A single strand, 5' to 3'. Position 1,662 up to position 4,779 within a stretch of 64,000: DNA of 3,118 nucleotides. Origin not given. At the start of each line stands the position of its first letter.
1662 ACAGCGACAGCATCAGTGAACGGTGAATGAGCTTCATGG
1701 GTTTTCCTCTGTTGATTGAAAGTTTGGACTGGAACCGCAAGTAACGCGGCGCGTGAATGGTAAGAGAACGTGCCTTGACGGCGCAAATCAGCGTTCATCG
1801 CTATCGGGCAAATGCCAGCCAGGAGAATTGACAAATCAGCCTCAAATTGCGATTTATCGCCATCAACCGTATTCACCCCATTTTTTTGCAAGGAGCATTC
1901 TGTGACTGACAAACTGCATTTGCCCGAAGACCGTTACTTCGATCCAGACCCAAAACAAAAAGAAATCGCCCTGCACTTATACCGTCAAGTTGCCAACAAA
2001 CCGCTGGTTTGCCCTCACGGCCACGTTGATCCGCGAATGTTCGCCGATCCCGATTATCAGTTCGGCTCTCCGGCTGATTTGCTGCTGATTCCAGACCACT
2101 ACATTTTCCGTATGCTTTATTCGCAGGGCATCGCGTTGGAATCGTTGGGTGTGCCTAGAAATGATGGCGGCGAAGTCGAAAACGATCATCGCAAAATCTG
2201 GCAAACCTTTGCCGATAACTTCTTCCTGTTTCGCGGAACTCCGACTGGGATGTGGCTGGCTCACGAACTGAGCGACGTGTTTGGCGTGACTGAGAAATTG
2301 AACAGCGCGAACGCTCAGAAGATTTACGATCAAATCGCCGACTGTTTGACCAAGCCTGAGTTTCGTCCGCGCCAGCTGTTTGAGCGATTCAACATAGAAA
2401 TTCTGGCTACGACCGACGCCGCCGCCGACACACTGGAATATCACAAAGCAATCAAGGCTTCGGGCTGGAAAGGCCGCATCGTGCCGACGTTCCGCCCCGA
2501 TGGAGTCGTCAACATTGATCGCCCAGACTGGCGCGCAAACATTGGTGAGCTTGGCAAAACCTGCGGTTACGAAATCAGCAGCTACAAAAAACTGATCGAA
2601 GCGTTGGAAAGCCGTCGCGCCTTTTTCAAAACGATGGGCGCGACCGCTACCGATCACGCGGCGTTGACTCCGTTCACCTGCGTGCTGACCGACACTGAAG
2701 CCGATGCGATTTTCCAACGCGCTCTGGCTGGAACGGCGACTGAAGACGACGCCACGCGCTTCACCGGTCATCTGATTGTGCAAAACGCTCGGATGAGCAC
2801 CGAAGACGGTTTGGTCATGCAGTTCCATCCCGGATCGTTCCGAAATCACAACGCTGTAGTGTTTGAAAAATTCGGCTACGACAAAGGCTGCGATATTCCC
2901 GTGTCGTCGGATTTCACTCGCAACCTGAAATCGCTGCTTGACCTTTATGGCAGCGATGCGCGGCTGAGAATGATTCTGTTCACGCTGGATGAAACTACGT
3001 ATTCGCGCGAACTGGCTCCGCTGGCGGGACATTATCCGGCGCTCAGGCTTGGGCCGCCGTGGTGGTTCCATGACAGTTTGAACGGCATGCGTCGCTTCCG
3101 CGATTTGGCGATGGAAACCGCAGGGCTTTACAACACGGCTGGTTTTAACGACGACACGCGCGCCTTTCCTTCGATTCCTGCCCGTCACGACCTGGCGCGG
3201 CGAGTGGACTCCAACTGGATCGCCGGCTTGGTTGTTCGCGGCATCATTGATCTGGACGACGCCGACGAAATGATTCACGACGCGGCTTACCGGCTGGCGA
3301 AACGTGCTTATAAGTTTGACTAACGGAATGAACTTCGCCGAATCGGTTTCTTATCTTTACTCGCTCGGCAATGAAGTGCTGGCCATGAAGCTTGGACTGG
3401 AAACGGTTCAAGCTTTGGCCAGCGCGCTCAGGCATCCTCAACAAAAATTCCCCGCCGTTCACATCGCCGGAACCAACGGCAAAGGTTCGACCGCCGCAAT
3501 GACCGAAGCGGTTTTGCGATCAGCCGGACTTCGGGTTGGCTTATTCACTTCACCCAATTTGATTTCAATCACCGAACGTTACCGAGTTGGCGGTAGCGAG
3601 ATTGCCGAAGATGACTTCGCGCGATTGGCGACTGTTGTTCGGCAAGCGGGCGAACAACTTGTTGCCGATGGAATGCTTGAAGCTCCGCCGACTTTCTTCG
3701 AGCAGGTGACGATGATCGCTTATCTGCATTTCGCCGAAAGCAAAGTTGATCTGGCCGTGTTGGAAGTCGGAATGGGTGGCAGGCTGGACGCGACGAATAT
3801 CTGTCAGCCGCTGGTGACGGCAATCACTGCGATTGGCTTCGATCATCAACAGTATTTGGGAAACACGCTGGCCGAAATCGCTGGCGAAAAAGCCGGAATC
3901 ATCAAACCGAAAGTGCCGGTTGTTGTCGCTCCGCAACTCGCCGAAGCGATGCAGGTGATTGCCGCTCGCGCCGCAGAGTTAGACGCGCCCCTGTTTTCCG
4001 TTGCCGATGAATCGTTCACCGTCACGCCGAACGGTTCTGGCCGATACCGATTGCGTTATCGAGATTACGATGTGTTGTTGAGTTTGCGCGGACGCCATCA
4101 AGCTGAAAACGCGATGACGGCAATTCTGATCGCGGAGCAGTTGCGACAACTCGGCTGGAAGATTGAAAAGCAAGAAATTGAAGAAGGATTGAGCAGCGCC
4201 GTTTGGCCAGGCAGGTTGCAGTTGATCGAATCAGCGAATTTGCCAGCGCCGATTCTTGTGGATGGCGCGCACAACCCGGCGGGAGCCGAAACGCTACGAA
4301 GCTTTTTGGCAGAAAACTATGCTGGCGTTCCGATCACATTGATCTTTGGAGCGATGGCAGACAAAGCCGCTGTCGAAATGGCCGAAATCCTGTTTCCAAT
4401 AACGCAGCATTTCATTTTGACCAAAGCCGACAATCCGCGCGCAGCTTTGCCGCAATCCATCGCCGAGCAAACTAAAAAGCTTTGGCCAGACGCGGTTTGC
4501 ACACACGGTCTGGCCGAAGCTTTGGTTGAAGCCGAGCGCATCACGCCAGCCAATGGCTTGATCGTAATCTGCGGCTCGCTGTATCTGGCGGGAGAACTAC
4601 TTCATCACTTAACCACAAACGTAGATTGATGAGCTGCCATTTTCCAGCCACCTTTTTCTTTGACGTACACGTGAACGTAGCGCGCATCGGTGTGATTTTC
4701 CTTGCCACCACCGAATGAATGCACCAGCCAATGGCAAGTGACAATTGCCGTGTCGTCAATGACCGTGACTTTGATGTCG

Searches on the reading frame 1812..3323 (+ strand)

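Call 57: search_protein_families(library=pfam, proteins=[window:1812-3323:+], max_evalue=0.00001)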
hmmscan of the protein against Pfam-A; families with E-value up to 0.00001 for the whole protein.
window:1812-3323:+ (503 aa): 1 family
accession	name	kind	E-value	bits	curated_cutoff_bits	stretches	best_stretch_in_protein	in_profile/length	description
PF02614.20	UxaC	-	1.1e-81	275.5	25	1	49-498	12-462/464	Glucuronate isomerase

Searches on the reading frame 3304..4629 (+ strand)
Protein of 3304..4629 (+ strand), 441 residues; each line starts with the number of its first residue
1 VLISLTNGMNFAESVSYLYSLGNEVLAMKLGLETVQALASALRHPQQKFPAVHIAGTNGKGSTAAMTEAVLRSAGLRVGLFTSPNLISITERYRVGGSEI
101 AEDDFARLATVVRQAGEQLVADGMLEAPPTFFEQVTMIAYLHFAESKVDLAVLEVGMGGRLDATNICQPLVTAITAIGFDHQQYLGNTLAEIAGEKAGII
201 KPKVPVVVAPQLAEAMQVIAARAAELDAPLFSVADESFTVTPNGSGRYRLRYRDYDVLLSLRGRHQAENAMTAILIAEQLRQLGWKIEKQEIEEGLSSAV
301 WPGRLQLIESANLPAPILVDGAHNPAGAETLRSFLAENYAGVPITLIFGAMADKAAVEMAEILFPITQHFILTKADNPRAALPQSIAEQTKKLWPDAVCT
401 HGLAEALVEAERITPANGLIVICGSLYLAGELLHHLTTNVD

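Call 57: search_protein_families(library=pfam, proteins=[window:3304-4629:+], max_evalue=0.00001)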
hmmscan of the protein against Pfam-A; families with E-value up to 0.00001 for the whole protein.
window:3304-4629:+ (441 aa): 2 families
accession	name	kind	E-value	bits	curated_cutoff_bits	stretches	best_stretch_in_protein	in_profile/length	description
PF02875.26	Mur_ligase_C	-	4.7e-16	60.2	28.4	1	303-425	1-126/127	Mur ligase, glutamate ligase domain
PF08245.18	Mur_ligase_M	-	6.1e-15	56.1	24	1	54-277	1-200/200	Mur ligase middle domain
